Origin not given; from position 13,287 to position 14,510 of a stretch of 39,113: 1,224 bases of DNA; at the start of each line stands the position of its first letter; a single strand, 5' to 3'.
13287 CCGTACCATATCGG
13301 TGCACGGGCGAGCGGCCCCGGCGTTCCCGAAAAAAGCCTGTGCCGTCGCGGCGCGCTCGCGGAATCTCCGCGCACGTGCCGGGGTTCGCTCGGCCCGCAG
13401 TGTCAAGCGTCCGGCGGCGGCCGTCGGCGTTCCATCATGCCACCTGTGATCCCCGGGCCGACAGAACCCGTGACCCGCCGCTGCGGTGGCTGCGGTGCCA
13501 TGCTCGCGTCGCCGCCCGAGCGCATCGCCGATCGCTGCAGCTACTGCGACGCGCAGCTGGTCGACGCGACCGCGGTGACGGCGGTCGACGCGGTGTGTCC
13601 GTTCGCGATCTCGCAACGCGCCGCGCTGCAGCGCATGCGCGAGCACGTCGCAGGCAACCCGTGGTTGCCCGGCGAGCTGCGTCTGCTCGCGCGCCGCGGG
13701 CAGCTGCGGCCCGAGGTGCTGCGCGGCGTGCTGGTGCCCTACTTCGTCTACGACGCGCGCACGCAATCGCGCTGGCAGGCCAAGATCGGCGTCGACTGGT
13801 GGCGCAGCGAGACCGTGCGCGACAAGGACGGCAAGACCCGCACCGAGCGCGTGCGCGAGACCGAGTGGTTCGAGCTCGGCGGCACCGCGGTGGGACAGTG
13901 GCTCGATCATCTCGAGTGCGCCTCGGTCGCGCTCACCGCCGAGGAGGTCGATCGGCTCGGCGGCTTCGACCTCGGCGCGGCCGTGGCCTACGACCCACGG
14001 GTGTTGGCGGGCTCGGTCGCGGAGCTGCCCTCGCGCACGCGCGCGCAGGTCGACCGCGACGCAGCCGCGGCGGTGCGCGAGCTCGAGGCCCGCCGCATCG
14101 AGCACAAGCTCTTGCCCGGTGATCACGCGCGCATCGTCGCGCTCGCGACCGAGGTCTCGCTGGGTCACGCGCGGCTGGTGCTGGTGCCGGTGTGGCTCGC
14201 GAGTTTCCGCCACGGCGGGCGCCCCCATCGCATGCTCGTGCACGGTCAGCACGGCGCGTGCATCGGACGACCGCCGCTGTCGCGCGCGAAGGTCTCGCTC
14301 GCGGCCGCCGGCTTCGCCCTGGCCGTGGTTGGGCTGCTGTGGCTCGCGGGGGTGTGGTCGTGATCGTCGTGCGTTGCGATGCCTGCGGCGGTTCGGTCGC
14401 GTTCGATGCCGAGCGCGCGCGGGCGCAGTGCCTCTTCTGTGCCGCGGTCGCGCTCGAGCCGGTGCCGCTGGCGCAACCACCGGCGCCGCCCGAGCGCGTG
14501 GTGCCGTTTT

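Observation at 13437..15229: Translationally coupled tandem paralogues: zinc-ribbon N-terminus plus C-terminal membrane anchor, family unknown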

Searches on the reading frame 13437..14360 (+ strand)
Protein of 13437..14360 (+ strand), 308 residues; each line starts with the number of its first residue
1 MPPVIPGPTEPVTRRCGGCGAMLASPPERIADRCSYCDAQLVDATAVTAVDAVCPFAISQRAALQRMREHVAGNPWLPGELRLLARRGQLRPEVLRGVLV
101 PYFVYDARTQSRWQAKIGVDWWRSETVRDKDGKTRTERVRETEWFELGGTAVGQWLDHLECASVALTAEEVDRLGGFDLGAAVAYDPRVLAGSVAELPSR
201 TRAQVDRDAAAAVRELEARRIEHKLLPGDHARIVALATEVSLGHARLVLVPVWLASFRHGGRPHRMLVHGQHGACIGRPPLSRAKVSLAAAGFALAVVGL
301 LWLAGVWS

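Call 6: search_protein_families(library=pfam, proteins=[window:13437-14360:+], max_evalue=10)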
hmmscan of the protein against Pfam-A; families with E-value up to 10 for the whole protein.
window:13437-14360:+ (308 aa): 3 families
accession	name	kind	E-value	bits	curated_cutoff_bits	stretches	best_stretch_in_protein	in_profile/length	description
PF23548.1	Zn_ribbon_FGT1_2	-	0.0024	17.9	27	1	15-42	4-31/35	FORGETTER1 second zinc ribbon domain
PF06221.18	zf-C2HC5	-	0.094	13.2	25.8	1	12-48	16-51/54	Putative zinc finger motif, C2HC5-type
PF23458.2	DUF7130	-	0.36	11.2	35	1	12-41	52-80/89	Domain of unknown function (DUF7130)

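Call 7: search_protein_families(library=ncbifam, proteins=[window:13437-14360:+], max_evalue=10)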
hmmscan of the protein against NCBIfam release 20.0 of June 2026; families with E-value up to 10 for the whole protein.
window:13437-14360:+ (308 aa): 0 families

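Call 8: search_solved_structures(query=window:13437-14360:+, max_evalue=10)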
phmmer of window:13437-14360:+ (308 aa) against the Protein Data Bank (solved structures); distinct sequences matched with E-value up to 10: 1.
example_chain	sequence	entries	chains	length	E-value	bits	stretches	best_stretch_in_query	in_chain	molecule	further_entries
9urz_D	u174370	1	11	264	1.2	11.5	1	180-245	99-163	Prohibitin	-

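Call 10: find_homologous_proteins(query=window:13437-14360:+)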
Query window:13437-14360:+ (308 aa): 44 proteins with E <= 0.001 among 8000 candidates.
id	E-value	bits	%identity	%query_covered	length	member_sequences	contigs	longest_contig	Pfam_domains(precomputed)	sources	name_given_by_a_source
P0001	1.0e-188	644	93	100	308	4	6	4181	-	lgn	-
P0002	2.5e-111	390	58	100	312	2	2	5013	-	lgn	-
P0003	2.9e-111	390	60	96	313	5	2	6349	-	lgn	-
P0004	3.4e-109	383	58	96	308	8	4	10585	-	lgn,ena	-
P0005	5.3e-109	382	58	98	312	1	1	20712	-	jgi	jgi:hypothetical protein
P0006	8.3e-109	382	59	98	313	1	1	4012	-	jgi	jgi:hypothetical protein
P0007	7.7e-106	372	56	93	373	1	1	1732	-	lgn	-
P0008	4.7e-104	366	58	96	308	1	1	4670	PF23548.2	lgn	-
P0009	5.8e-102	359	56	100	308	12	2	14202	-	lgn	-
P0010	2.9e-100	354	54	99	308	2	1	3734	-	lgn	-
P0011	2.1e-99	351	54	95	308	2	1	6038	-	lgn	-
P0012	1.5e-91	325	50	99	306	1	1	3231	-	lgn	-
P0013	6.0e-89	316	52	94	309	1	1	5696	-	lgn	-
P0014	5.9e-88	313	51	95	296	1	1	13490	-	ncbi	ncbi:MAG: hypothetical protein AAF721_09560 [Myxococcota bacterium]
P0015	9.5e-88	312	53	93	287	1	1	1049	-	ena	-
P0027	1.3e-78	282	49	89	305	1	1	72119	-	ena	-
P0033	8.7e-70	253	48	94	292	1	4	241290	-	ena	-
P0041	8.1e-27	112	28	95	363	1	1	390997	PF23455.2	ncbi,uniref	ncbi:hypothetical protein ACFOWZ_33880 [Lentzea rhizosphaerae]|uniref:Zinc ribbon domain-containing 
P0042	1.4e-26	112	29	94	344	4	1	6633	-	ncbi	-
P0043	7.2e-26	109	30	94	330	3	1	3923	-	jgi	-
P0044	2.5e-21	94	27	88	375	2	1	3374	-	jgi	jgi:DNA-directed RNA polymerase subunit RPC12/RpoP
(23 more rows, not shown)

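Call 12: find_encoding_contigs(protein=P0033, flank=6000, max_places=2)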
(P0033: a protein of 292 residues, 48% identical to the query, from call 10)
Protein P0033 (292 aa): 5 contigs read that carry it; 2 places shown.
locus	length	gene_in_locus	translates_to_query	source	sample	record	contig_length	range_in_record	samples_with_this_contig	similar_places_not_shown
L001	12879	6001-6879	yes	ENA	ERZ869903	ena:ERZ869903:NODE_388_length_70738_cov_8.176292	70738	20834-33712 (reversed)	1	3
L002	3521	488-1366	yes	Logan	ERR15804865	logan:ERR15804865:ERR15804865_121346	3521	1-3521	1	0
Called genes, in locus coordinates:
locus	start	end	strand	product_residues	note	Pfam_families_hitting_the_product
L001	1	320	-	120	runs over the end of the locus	PF06155:GBBH-like_N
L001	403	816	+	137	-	-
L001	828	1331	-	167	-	PF00571:CBS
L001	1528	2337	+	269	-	-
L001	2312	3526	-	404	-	PF00595:PDZ (weak), PF13180:PDZ_2 (weak), PF17820:PDZ_6 (weak), PF03572:Peptidase_S41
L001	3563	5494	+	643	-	-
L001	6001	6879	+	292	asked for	-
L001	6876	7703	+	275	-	-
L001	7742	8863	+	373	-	-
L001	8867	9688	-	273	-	-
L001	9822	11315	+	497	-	PF01637:ATPase_2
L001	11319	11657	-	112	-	-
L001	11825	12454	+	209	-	PF00440:TetR_N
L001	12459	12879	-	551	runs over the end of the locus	PF00069:Pkinase, PF07714:PK_Tyr_Ser-Thr, PF01636:APH (faint), PF09922:LiaF-like_C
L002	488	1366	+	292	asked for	-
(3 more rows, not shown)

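Call 13: find_encoding_contigs(protein=P0027, flank=6000, max_places=2)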
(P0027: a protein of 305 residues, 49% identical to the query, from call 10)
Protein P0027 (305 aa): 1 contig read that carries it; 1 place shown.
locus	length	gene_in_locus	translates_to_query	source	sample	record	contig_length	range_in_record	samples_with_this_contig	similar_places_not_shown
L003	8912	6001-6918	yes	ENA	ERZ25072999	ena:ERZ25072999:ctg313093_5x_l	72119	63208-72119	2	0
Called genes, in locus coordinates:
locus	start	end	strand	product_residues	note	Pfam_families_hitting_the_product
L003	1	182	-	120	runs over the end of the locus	PF06155:GBBH-like_N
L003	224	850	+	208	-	-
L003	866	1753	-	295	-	-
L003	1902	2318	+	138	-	-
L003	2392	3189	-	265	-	PF03734:YkuD (weak)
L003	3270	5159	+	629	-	-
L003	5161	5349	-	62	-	-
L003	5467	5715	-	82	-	PF02627:CMD (weak)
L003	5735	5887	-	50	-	-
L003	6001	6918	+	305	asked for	-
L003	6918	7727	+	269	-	-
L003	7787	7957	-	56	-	-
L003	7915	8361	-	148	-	-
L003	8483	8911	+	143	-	?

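Call 14: find_encoding_contigs(protein=P0041, flank=6000, max_places=2)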
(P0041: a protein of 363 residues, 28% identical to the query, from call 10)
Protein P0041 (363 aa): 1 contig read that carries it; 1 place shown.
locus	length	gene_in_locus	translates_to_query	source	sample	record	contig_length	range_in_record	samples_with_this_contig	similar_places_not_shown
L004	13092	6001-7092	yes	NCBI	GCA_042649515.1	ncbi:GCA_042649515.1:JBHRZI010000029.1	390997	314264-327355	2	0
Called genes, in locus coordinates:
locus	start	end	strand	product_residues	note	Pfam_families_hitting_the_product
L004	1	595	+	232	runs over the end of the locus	-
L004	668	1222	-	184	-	-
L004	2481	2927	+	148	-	PF19873:DUF6346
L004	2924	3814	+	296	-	PF19873:DUF6346 (faint)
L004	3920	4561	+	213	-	-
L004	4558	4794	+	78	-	-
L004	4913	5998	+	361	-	PF13421:Band_7_1, PF01145:Band_7, PF14237:GYF_2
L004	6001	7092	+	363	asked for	PF23455:DUF7129 (faint)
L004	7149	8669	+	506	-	PF09660:DUF2397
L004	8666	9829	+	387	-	PF09661:DUF2398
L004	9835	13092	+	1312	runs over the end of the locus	PF13558:SbcC_Walker_B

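Call 16: search_protein_families(library=pfam, proteins=[P0041, P0042, P0043, P0044, L004:4913-5998:+], max_evalue=1)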
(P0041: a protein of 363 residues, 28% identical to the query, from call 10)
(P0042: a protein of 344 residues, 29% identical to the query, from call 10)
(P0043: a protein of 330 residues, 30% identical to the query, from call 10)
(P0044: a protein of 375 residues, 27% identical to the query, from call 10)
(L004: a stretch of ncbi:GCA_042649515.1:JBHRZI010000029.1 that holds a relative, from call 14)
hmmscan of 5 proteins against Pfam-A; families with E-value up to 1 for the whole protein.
P0041 (363 aa): 24 families
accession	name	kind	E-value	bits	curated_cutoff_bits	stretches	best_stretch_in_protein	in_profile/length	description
PF23455.1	DUF7129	-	1.1e-06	28.6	30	2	71-96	11-36/45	Domain of unknown function (DUF7129)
PF09297.16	Zn_ribbon_NUD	-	2.7e-05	24.2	24.8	1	14-36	6-28/32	NADH pyrophosphatase zinc ribbon domain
PF23548.1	Zn_ribbon_FGT1_2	-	0.00018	21.5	27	1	13-36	4-27/35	FORGETTER1 second zinc ribbon domain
PF23547.1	Zn_ribbon_FGT1_1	-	0.0016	18.4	27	1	13-39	4-30/35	FORGETTER1 first zinc ribbon domain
PF12773.13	DZR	-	0.0022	18.5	27.3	2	74-97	1-22/45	Double zinc ribbon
PF08271.17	Zn_Ribbon_TF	-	0.0031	17.5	29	1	72-95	1-27/43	TFIIB zinc-binding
PF22289.1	DmmA-like_C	-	0.0034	17.8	27.4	1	73-101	3-32/44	Dimethylamine monooxygenase subunit DmmA-like, C-terminal domain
PF18912.6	DZR_2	-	0.0035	17.6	27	1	74-97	24-46/56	Double zinc ribbon domain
PF01155.25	HypA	-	0.025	15.1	28.9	0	71-96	70-95/112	Hydrogenase/urease nickel incorporation, metallochaperone, hypA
PF00424.23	REV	-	0.026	15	22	1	178-204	25-51/94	REV protein (anti-repression trans-activator protein)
PF06943.17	zf-LSD1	-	0.03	14.7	20.2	1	14-36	1-23/25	LSD1 zinc finger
PF11023.14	DUF2614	-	0.042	14.4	21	1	71-106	67-102/111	Zinc-ribbon containing domain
PF03604.18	Zn_ribbon_RPAB4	-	0.057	13.6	24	1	12-37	1-25/32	DNA directed RNA polymerase, 7 kDa subunit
PF07191.17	Zn_ribbon_6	-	0.14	12.6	25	1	73-95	2-24/67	Double zinc ribbon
PF18547.6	HalOD2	-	0.15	12.4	27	0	66-79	26-39/52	Halobacterial output domain 2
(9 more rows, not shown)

P0042 (344 aa): 18 families
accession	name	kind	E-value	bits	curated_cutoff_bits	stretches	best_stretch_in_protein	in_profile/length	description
PF08271.17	Zn_Ribbon_TF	-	0.005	16.8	29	0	5-14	2-11/43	TFIIB zinc-binding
PF23548.1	Zn_ribbon_FGT1_2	-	0.0074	16.3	27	1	49-80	3-34/35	FORGETTER1 second zinc ribbon domain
PF01667.23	Ribosomal_S27e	-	0.031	14.4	24.5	1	47-80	6-39/55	Ribosomal protein S27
PF05605.18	zf-Di19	-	0.062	14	27.5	0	3-28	2-27/54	Drought induced 19 protein (Di19), zinc-binding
PF24042.1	DUF7351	-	0.081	13.1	31.2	0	66-171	66-169/177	Domain of unknown function (DUF7351)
PF23454.1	Zn_ribbon_Brz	-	0.11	13.5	27.9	0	4-24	6-26/58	Transcriptional regulator Brz zinc beta ribbon domain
PF14354.12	Lar_restr_allev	-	0.17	12.6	28.6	0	4-57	4-34/58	Restriction alleviation protein Lar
PF22109.2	Zn_ribbon_tTFIIB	-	0.19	12.1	28.6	0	5-16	11-22/40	Transcription factor IIB, zinc ribbon, Trypanosome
PF04606.18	Ogr_Delta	-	0.2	12.1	26.3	0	5-16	1-12/47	Ogr/Delta-like zinc finger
PF15777.11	Anti-TRAP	-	0.22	12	32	0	41-78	3-42/59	Tryptophan RNA-binding attenuator protein inhibitory protein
PF13248.11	Zn_ribbon_3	-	0.22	11.5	27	0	5-11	4-10/26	zinc-ribbon domain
PF24333.1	DUF7501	-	0.25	12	27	0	67-76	11-20/58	Family of unknown function (DUF7501)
PF06221.18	zf-C2HC5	-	0.27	11.7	25.8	0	50-81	19-49/54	Putative zinc finger motif, C2HC5-type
PF14369.11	Zn_ribbon_19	-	0.28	11.8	30.8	1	54-77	8-32/35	zinc-ribbon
PF01155.25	HypA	-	0.48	10.9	28.9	0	42-75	64-95/112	Hydrogenase/urease nickel incorporation, metallochaperone, hypA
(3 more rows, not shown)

P0043 (330 aa): 6 families
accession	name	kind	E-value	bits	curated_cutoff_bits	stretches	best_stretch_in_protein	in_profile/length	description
PF24042.1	DUF7351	-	0.002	18.4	31.2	1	52-158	66-170/177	Domain of unknown function (DUF7351)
PF23548.1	Zn_ribbon_FGT1_2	-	0.012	15.6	27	1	35-66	3-34/35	FORGETTER1 second zinc ribbon domain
PF01667.23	Ribosomal_S27e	-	0.079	13.1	24.5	1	33-66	6-39/55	Ribosomal protein S27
PF05191.20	ADK_lid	-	0.38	11.1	26.6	1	37-63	4-32/36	Adenylate kinase, active site lid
PF14369.11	Zn_ribbon_19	-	0.41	11.3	30.8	1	40-63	8-32/35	zinc-ribbon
PF25207.1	DUF7837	-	0.59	10.6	27.8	1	50-63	3-16/47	Domain of unknown function (DUF7837)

P0044 (375 aa): 26 families (the best 25 are shown)
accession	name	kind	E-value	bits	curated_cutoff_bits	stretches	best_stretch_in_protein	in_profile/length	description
PF07754.17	HVO_2753_ZBP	-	0.0004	20.6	33.2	1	24-48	1-25/46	Small zinc finger protein HVO_2753-like, Zn-binding pocket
PF12773.13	DZR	-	0.001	19.6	27.3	2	19-48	10-33/45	Double zinc ribbon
PF23455.1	DUF7129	-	0.0022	18.1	30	1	84-109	12-37/45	Domain of unknown function (DUF7129)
PF17283.8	Zn_ribbon_SprT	-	0.0029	18.1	28.1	0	85-110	6-35/38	SprT-like zinc ribbon domain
PF06221.18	zf-C2HC5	-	0.0034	17.8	25.8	0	83-111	17-46/54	Putative zinc finger motif, C2HC5-type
PF24042.1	DUF7351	-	0.005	17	31.2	1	23-96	3-79/177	Domain of unknown function (DUF7351)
PF13248.11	Zn_ribbon_3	-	0.0085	16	27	1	85-96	4-15/26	zinc-ribbon domain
PF24440.1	DUF7559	-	0.0095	16.6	27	0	37-53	33-49/52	Family of unknown function (DUF7559)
PF01155.25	HypA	-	0.014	15.8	28.9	0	22-50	71-97/112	Hydrogenase/urease nickel incorporation, metallochaperone, hypA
PF08271.17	Zn_Ribbon_TF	-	0.029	14.3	29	0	84-98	20-34/43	TFIIB zinc-binding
PF07191.17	Zn_ribbon_6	-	0.049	14.1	25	1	86-108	3-25/67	Double zinc ribbon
PF08274.17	Zn_Ribbon_YjdM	-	0.094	13.2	30.8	0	23-48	4-28/30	PhnA Zinc-Ribbon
PF23548.1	Zn_ribbon_FGT1_2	-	0.11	12.5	27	1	23-46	4-27/35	FORGETTER1 second zinc ribbon domain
PF13240.11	Zn_Ribbon_1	-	0.17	12.2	25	0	39-47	13-21/23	zinc-ribbon domain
PF07282.18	Cas12f1-like_TNB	-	0.18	12.4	26.3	1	42-100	31-57/60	Cas12f1-like, TNB domain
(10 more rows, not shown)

L004:4913-5998:+ (361 aa): 4 families
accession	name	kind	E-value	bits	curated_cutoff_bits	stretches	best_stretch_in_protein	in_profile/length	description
PF13421.11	Band_7_1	-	5.5e-97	323.9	24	1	26-236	1-211/211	SPFH domain-Band 7 family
PF14237.11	GYF_2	-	5.4e-18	64.9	25.8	1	297-345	1-49/50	GYF domain 2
PF01145.31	Band_7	-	2.8e-13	50.7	23.6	1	43-237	2-164/176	SPFH domain / Band 7 family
PF13184.12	KH_5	-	0.031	14.8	27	1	3-25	33-55/69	NusA-like KH domain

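Call 28: predict_structure(alignment_id=A1)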
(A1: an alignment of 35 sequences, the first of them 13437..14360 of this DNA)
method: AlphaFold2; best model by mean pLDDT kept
length: 308 residues; sequences in the alignment: 35
mean_pLDDT: 91.1   pTM: 0.80
mean pLDDT of the five models: 91.1, 90.5, 90.4, 86.9, 86.5
residues with pLDDT >= 90: 229; 70-90: 68; 50-70: 4; < 50: 7
segments of 3 or more residues with pLDDT < 50: 1-7
pLDDT, mean of each block of 10 residues (from residue 1): 47 87 88 89 89 96 95 91 93 93 97 97 92 92 96 96 93 94 91 90 95 96 92 96 96 93 93 90 89 95 83
secondary structure, 60 per line:
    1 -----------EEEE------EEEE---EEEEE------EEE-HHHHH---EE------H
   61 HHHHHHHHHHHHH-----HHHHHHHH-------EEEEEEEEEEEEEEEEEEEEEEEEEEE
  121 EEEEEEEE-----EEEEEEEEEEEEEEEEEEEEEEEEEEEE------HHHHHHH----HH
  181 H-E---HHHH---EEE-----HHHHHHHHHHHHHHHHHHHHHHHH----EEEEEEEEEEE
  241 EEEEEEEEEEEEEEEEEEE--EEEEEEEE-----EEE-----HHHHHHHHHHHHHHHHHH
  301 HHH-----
elements in order: E12-15 E22-25 E29-33 E40-42 H44-48 H60-73 H79-86 E94-128 E134-161 H168-174 H187-190 E194-196 H202-225 E230-259 E262-269 E275-277 H283-303

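Call 30: search_protein_representatives(alignment_id=A2)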
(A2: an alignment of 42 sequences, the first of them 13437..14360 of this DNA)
Query: 42 sequences, 301 profile positions. Proteins with E-value up to 0.001 (for the whole library): 11035; up to 1e-10: 7262; up to 1e-30: 2941. The best 150 are listed.
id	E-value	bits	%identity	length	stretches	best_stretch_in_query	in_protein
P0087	1.1e-96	340.0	-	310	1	4-297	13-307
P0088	8.0e-96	337.2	-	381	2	3-298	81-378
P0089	2.2e-95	335.8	-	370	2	3-296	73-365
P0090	3.5e-94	331.8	-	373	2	4-299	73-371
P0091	2.9e-93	328.8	-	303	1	8-295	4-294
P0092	6.1e-93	327.7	-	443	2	5-296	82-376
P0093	1.4e-92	326.6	-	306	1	4-297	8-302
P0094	2.1e-92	325.9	-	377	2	4-298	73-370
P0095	2.3e-92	325.9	-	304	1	4-298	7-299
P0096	3.0e-92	325.4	-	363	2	5-295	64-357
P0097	4.9e-92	324.8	-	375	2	4-298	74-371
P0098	7.7e-92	324.1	-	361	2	7-297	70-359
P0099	9.1e-92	323.9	-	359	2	6-297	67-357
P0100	1.2e-90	320.2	-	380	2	5-296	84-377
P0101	1.4e-90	320.0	-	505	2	7-297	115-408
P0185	3.0e-81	289.3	-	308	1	4-299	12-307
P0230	1.6e-78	280.3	-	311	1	5-298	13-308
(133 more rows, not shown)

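Call 46: search_protein_families(library=pfam, proteins=[L001:7742-8860:+], max_evalue=0.01)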
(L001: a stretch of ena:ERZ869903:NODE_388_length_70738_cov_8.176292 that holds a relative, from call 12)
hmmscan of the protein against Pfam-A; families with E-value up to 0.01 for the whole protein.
L001:7742-8860:+ (373 aa): 0 families

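Call 47: search_protein_families(library=padloc, proteins=[window:13437-14360:+, P0041], max_evalue=0.1)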
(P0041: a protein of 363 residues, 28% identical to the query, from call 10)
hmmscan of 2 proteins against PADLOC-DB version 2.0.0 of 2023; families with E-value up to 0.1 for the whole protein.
window:13437-14360:+ (308 aa): 0 families

P0041 (363 aa): 1 family
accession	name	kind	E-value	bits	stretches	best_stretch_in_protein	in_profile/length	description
PDLC04248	PDC-M01B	-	0.017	13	1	28-62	33-66/216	-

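Call 48: search_protein_families(library=ncbifam, proteins=[P0041, P0087, P0088], max_evalue=0.01)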
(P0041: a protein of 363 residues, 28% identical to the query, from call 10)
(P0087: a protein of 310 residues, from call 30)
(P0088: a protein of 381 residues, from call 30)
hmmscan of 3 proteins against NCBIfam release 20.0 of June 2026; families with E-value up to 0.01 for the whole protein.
P0041 (363 aa): 2 families
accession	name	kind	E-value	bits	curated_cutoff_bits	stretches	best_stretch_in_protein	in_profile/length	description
NF001606.0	PRK00398.1-3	equivalog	1.1e-05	25.1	72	1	11-38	2-28/44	DNA-directed RNA polymerase subunit P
NF002796.0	PRK02935.1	equivalog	0.0038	17.1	108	1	70-106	69-105/118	hypothetical protein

P0087 (310 aa): 0 families

P0088 (381 aa): 8 families
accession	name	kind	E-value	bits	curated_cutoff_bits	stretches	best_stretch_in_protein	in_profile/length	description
NF001607.0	PRK00398.1-4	equivalog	8.8e-08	31.8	89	0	22-47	10-36/53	DNA-directed RNA polymerase subunit P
NF001608.0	PRK00398.1-6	equivalog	6.4e-06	25.9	84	0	22-47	4-29/46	DNA-directed RNA polymerase subunit P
NF001606.0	PRK00398.1-3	equivalog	2e-05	24.3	72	0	21-46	2-26/44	DNA-directed RNA polymerase subunit P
NF011481.0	PRK14890.1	equivalog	0.00014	21.8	61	0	81-115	5-39/61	putative Zn-ribbon RNA-binding protein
NF001629.0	PRK00415.1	equivalog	0.00067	19.1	70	0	79-120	8-49/62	30S ribosomal protein S27e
NF001387.0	PRK00279.2-5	equivalog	0.0012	18.5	373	0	88-121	128-163/224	adenylate kinase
TIGR03655.1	anti_R_Lar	subfamily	0.0032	17.7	39.6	0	106-114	4-12/55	Lar family restriction alleviation protein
NF041259.1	mono_DmmA_fam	domain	0.0096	16.2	60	0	60-114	26-81/101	dimethylamine monooxygenase subunit DmmA family protein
